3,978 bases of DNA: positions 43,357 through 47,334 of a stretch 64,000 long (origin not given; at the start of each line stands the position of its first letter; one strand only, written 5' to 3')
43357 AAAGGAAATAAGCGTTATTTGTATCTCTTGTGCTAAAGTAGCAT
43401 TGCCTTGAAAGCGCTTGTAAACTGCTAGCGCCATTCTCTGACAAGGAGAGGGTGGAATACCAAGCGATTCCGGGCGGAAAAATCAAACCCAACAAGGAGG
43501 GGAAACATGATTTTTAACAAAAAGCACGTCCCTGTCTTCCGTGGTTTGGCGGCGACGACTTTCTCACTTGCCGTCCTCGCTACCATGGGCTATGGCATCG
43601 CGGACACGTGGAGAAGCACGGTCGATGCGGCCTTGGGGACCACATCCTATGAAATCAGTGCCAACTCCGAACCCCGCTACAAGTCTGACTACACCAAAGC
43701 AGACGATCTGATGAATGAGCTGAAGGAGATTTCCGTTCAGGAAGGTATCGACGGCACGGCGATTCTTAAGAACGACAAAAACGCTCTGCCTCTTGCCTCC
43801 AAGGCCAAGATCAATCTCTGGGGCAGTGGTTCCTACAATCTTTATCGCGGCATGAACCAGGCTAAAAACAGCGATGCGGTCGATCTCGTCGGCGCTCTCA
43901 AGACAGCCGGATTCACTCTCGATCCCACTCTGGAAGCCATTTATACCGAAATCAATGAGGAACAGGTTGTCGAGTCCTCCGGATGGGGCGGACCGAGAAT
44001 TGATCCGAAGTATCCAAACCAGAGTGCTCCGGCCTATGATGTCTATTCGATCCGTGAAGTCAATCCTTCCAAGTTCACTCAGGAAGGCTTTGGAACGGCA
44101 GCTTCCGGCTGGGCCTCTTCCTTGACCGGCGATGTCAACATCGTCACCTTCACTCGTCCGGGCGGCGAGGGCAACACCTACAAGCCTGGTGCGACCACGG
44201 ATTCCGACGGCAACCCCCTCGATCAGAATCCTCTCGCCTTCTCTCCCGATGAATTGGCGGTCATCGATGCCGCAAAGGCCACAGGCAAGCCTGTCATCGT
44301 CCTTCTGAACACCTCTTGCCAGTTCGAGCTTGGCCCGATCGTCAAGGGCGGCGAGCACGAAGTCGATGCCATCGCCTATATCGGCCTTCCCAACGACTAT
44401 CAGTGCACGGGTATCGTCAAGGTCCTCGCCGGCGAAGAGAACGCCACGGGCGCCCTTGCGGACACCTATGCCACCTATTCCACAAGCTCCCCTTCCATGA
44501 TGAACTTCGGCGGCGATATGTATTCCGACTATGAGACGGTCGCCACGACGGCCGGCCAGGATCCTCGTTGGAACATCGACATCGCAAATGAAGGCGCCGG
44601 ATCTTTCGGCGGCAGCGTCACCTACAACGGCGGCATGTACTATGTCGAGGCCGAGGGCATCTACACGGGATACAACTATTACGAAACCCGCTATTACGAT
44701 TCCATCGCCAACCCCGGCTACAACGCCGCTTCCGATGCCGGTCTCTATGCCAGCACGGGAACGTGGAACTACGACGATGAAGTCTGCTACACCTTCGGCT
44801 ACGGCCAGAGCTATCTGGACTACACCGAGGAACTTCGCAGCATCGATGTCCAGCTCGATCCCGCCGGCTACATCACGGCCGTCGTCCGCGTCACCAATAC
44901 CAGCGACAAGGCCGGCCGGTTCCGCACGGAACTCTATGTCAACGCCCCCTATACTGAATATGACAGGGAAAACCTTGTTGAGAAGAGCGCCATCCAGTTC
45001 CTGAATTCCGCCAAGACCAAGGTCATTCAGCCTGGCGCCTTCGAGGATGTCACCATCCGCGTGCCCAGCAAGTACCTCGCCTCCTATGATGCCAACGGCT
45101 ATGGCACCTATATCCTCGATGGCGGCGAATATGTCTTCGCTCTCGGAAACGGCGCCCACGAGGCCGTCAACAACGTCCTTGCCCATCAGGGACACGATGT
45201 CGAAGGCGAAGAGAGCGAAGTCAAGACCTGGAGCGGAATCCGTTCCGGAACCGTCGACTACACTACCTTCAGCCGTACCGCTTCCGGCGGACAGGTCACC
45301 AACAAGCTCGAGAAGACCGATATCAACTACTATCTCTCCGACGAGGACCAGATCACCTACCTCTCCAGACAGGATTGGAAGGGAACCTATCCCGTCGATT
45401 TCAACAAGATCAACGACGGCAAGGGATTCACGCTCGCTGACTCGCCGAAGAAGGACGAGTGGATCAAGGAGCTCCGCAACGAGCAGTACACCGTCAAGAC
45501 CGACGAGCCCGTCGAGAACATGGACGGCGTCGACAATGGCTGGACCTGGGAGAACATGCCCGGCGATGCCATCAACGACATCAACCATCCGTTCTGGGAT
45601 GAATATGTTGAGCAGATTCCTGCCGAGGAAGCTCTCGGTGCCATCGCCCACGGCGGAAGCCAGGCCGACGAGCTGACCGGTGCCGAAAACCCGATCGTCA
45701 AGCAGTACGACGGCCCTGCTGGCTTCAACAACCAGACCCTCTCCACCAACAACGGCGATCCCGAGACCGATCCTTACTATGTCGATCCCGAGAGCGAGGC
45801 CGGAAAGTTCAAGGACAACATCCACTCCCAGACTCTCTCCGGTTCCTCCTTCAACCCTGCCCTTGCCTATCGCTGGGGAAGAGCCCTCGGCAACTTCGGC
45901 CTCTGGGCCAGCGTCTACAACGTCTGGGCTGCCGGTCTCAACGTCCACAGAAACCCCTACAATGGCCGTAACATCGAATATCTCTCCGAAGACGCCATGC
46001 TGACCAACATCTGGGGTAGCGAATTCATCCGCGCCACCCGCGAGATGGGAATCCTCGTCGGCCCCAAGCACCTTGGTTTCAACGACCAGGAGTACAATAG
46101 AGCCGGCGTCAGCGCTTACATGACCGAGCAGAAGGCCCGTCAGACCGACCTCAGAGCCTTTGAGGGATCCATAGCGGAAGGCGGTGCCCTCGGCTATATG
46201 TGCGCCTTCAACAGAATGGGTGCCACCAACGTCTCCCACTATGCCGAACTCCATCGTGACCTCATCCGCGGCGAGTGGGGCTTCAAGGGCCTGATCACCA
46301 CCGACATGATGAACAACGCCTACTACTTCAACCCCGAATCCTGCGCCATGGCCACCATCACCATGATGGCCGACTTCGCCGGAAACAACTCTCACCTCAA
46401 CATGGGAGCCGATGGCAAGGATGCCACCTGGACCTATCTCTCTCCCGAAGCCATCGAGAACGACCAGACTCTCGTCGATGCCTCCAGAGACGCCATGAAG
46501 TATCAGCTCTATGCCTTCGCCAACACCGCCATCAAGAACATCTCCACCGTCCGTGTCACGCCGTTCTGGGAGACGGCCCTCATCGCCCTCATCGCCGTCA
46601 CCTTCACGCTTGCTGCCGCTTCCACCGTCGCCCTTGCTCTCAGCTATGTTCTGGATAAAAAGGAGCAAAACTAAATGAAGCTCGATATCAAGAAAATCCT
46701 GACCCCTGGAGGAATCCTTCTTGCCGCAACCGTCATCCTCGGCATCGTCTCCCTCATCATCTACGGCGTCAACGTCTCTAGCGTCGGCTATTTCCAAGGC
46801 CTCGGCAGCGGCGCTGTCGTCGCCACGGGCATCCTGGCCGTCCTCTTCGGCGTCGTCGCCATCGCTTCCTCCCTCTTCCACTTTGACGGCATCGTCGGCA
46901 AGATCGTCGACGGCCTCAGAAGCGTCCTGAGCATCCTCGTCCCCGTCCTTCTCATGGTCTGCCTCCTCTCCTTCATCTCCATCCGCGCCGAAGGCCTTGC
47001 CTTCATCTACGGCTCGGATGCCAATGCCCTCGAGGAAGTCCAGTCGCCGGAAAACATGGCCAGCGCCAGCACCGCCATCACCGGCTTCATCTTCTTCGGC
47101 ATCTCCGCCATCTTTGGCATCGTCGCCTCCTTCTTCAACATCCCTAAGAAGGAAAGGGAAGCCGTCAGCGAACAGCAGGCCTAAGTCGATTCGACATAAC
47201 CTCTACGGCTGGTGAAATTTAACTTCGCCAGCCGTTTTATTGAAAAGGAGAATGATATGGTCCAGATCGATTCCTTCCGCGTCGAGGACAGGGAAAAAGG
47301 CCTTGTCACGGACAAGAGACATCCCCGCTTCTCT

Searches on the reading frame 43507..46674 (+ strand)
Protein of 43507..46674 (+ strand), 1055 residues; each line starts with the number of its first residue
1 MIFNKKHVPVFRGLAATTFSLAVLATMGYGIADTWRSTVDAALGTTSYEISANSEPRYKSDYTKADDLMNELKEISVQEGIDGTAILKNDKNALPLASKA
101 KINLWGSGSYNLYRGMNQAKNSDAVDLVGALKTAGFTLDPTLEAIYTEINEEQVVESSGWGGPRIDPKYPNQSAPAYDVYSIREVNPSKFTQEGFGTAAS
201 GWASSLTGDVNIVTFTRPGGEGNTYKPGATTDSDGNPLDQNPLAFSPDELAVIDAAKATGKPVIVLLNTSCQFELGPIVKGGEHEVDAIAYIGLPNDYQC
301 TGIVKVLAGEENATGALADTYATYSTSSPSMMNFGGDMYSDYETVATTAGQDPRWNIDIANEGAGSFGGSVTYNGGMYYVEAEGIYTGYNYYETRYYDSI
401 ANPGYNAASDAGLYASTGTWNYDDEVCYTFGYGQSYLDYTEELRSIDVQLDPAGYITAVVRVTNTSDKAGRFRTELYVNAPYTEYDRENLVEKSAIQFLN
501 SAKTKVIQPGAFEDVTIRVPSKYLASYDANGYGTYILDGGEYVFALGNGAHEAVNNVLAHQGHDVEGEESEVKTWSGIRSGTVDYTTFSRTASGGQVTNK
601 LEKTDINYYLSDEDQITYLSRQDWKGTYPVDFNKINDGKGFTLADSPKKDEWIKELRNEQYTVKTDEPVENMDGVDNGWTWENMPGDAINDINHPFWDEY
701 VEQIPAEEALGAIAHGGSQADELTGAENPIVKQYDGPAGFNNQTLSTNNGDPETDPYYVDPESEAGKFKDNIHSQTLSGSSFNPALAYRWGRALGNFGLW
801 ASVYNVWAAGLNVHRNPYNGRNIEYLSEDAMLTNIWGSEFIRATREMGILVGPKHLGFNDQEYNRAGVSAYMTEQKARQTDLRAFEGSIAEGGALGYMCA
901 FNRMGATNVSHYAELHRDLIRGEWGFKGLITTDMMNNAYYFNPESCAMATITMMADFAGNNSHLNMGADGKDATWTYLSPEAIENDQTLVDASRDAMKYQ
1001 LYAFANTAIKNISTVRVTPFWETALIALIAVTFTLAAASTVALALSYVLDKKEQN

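Call 7: search_protein_families(library=pfam, proteins=[window:43507-46674:+], max_evalue=0.01)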
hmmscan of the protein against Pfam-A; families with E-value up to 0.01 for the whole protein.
window:43507-46674:+ (1055 aa): 3 families
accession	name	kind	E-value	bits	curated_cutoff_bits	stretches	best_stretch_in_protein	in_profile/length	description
PF01915.27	Glyco_hydro_3_C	-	7.3e-15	55.9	31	1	86-330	3-178/200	Glycosyl hydrolase family 3 C-terminal domain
PF00933.27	Glyco_hydro_3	-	5e-11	43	27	1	780-937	93-255/316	Glycosyl hydrolase family 3 N terminal domain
PF14310.12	Fn3-like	-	0.005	17.4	25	0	491-548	14-69/71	Fibronectin type III-like domain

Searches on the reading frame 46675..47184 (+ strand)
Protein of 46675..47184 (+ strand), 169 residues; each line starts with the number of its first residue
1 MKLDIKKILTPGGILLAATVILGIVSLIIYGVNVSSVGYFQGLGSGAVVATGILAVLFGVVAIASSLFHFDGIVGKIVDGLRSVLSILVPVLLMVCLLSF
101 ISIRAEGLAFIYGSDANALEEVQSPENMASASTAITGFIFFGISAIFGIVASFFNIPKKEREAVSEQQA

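Call 7: search_protein_families(library=pfam, proteins=[window:46675-47184:+], max_evalue=0.01)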
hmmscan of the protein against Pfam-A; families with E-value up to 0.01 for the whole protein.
window:46675-47184:+ (169 aa): 0 families

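Call 28: find_encoding_contigs(protein=window:46675-47184:+, flank=10000, max_places=1)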
Protein window:46675-47184:+ (169 aa): no gene with exactly this product is on record in the collection.

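Call 67: search_protein_families(library=ncbifam, proteins=[window:46675-47184:+], max_evalue=0.01)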
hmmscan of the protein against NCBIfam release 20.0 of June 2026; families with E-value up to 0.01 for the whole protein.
window:46675-47184:+ (169 aa): 0 families
